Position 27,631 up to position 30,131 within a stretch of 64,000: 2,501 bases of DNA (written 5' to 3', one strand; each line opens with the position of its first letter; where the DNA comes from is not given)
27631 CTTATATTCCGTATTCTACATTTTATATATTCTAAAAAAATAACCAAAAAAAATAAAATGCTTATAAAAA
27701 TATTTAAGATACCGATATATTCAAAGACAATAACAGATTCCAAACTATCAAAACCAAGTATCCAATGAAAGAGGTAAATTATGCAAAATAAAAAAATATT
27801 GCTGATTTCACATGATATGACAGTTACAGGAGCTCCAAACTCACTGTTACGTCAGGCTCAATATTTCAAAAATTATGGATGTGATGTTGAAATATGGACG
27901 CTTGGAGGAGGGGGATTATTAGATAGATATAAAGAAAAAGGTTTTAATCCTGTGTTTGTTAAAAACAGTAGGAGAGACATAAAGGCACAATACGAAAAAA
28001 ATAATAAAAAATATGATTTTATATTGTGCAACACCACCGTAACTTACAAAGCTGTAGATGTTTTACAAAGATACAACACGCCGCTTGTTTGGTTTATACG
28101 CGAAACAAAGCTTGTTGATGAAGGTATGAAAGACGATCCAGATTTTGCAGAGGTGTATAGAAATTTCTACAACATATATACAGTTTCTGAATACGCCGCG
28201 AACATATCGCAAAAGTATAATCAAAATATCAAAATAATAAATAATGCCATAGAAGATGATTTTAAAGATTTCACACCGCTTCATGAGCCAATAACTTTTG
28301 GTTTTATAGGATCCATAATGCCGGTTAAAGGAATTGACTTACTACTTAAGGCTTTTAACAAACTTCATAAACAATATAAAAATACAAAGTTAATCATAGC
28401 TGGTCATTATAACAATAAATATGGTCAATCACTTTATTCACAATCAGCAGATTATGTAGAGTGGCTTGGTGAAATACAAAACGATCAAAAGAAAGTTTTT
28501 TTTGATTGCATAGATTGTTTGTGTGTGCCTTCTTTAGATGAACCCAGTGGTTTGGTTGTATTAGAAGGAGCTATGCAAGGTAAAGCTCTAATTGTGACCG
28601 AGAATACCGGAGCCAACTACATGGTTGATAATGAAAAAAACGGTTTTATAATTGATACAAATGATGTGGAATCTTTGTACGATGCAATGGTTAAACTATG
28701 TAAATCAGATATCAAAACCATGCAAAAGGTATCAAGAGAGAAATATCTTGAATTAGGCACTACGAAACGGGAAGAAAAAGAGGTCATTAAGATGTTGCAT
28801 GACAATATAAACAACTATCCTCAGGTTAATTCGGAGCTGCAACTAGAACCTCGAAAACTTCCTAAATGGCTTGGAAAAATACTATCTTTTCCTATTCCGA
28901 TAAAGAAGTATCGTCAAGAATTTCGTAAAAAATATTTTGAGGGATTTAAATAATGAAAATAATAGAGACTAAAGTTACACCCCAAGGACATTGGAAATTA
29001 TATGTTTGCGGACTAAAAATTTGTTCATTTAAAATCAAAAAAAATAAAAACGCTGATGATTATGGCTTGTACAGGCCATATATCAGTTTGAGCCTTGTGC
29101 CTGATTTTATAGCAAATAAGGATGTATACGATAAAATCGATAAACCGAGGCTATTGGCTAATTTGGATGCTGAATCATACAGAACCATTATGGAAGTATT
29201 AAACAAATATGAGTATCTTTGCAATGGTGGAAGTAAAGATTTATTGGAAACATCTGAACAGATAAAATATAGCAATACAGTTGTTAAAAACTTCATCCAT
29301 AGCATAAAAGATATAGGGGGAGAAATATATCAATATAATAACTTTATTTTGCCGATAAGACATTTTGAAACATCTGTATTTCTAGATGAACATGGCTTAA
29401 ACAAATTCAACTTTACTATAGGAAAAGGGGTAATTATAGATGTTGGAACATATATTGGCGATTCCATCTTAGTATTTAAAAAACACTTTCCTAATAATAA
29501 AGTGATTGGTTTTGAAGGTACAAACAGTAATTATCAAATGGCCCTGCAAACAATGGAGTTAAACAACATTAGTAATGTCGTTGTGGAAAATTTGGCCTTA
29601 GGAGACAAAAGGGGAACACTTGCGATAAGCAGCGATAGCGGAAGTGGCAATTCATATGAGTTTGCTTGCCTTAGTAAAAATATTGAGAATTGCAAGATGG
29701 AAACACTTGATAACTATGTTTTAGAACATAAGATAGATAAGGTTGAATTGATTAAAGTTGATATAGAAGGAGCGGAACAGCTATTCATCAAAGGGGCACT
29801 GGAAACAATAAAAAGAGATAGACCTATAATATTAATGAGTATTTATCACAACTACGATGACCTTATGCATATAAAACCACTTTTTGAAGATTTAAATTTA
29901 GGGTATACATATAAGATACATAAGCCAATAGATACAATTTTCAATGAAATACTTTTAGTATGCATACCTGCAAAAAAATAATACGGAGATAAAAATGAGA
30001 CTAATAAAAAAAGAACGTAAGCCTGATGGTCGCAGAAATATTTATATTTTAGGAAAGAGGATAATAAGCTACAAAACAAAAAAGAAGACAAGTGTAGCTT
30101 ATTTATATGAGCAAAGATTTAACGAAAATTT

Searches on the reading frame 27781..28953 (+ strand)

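Call 3: search_protein_families(library=pfam, proteins=[window:27781-28953:+], max_evalue=0.01)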
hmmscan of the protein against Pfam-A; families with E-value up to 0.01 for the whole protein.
window:27781-28953:+ (390 aa): 4 families
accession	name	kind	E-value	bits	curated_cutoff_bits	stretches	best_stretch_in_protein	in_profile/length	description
PF00534.26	Glycos_transf_1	-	4.8e-28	98.3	26.4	1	159-318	4-166/172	Glycosyl transferases group 1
PF13692.12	Glyco_trans_1_4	-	2.4e-24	86.6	27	1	172-308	3-141/142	Glycosyl transferases group 1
PF16994.11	Glyco_trans_4_5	-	5.5e-10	39.7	26.6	1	3-110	2-109/172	Glycosyl-transferase family 4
PF13439.12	Glyco_transf_4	-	0.00067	20.2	28.5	1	16-160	2-169/170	Glycosyltransferase Family 4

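Call 4: search_protein_families(library=ncbifam, proteins=[window:27781-28953:+], max_evalue=0.01)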
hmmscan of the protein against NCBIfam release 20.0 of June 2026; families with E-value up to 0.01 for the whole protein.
window:27781-28953:+ (390 aa): 32 families (the best 25 are shown)
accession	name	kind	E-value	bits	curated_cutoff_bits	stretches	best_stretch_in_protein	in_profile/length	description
TIGR04157.1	glyco_rSAM_CFB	subfamily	5.9e-17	61.7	400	1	169-324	226-391/406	TIGR04157 family glycosyltransferase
NF046085.1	XrtY_assoc_Gly1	equivalog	6.4e-15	54.9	400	1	150-320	184-359/387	XrtY-associated glycosyltransferase XYAG1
NF041876.1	EPS_EpsE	equivalog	1.3e-12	47.7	400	1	170-314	214-366/389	exopolysaccharide biosynthesis GT4 family glycosyltransferase EpsE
NF041010.1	glycosy_Agl16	equivalog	2.3e-12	46.5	575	1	96-320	101-327/352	glycosylation protein Agl16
TIGR04063.1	stp3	hypoth_equivalog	1.1e-11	44.3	442.05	1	163-312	206-363/397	TIGR04063 family PEP-CTERM/XrtA system glycosyltransferase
NF012028.0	PRK15484.1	subfamily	1.2e-11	44.3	618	1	174-305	197-340/380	lipopolysaccharide N-acetylglucosaminyltransferase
TIGR03999.1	thiol_BshA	equivalog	2.3e-11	43.3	273.7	1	176-324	205-352/375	N-acetyl-alpha-D-glucosaminyl L-malate synthase BshA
TIGR03088.1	stp2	hypoth_equivalog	2.4e-11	43.3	409.05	1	168-312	192-341/374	TIGR03088 family PEP-CTERM/XrtA system glycosyltransferase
NF038229.1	Glyco4_Geo_Pelo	equivalog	3.5e-11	42.7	400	1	171-338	162-332/338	GPMC system family 4 glycosyltransferase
TIGR04047.1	MSMEG_0565_glyc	hypoth_equivalog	1.3e-10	40.9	259.85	1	176-313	199-346/373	MSMEG_0565 family glycosyltransferase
NF049988.1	MGlcDAGSynMgs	equivalog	2.7e-09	36.9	400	1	182-322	225-368/398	alpha-monoglucosyldiacylglycerol synthase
NF038295.1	EPS_HpsP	equivalog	4.3e-09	35.8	550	1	174-315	211-358/388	hormogonium polysaccharide biosynthesis glycosyltransferase HpsP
TIGR02095.1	glgA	subfamily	5.2e-09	35.3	328.45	1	169-306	293-438/477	glycogen/starch synthase, ADP-glucose type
TIGR03449.1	mycothiol_MshA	equivalog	1.4e-08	34.1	462.5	1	173-318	223-377/406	D-inositol-3-phosphate glycosyltransferase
NF050056.1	ProtGlycPglH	equivalog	2.1e-07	30.3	600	1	141-310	150-320/354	GalNAc-alpha-(1->4)-GalNAc-alpha-(1->3)-diNAcBac-PP-undecaprenol alpha-1,4-N-acetyl-D-galactosaminyltransferase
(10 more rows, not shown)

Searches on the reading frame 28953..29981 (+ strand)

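Call 3: search_protein_families(library=pfam, proteins=[window:28953-29981:+], max_evalue=0.01)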
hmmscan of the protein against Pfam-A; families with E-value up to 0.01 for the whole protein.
window:28953-29981:+ (342 aa): 1 family
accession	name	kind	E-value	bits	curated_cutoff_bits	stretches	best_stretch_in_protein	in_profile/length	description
PF05050.19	Methyltransf_21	-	2.6e-13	50.9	22.7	1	163-308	1-163/173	Methyltransferase FkbM domain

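Call 4: search_protein_families(library=ncbifam, proteins=[window:28953-29981:+], max_evalue=0.01)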
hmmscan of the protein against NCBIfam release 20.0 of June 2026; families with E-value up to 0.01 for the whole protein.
window:28953-29981:+ (342 aa): 1 family
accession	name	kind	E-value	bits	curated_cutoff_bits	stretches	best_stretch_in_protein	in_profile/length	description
TIGR01444.1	fkbM_fam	subfamily_domain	5.3e-27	95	37.7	1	160-297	1-142/143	FkbM family methyltransferase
